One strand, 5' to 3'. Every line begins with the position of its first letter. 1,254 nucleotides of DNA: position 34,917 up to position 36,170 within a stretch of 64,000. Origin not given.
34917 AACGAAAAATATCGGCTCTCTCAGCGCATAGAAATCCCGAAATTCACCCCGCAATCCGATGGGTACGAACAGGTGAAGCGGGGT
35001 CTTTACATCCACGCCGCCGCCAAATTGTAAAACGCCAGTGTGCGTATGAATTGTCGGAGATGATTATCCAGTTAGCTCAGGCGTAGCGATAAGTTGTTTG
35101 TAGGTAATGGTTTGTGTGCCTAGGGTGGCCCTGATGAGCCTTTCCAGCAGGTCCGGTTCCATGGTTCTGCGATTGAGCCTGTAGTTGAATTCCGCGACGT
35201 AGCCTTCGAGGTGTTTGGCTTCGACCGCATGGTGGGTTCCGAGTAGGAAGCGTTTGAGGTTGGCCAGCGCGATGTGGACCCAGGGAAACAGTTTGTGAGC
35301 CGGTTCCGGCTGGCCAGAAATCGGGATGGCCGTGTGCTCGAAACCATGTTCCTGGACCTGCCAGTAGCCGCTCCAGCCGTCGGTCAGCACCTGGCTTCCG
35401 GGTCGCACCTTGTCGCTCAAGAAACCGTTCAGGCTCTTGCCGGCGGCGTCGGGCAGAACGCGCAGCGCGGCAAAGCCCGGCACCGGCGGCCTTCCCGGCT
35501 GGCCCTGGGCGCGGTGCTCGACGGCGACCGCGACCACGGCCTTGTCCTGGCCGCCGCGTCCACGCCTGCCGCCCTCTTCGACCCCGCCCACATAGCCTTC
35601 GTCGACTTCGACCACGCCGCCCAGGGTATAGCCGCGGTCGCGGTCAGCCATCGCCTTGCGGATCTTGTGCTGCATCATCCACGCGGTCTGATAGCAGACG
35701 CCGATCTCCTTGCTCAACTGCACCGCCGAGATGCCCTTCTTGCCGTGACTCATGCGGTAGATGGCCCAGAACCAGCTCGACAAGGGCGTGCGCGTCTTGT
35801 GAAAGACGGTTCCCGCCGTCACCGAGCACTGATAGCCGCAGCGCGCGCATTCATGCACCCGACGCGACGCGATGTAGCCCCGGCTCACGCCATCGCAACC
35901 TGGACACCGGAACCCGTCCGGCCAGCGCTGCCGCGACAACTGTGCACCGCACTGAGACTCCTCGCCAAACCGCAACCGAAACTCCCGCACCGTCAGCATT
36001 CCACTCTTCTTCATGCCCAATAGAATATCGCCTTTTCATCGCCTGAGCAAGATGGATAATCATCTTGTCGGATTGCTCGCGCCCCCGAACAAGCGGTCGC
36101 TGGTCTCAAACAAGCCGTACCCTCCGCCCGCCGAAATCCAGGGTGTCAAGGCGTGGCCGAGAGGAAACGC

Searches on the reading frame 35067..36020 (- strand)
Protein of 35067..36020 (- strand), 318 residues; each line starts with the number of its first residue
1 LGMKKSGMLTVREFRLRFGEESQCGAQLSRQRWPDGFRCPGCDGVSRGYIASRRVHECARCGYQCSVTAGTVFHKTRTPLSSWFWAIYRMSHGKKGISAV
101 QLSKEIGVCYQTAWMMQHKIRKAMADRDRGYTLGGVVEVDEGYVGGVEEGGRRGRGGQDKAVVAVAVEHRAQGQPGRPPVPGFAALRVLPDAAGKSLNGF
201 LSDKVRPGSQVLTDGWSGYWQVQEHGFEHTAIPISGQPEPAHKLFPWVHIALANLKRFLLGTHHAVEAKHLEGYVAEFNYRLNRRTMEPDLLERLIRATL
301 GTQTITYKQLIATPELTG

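Call 51: search_protein_families(library=pfam, proteins=[window:35067-36020:-], max_evalue=0.001)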
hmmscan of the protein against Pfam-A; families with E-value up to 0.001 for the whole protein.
window:35067-36020:- (318 aa): 2 families
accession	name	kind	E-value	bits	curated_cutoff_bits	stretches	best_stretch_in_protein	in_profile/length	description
PF12762.13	DDE_Tnp_IS1595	-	1.4e-29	103.5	27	1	133-283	2-153/153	ISXO2-like transposase domain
PF12760.12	Zn_ribbon_IS1595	-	2.5e-09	37.4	25.4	1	20-64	2-46/46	Transposase zinc-ribbon domain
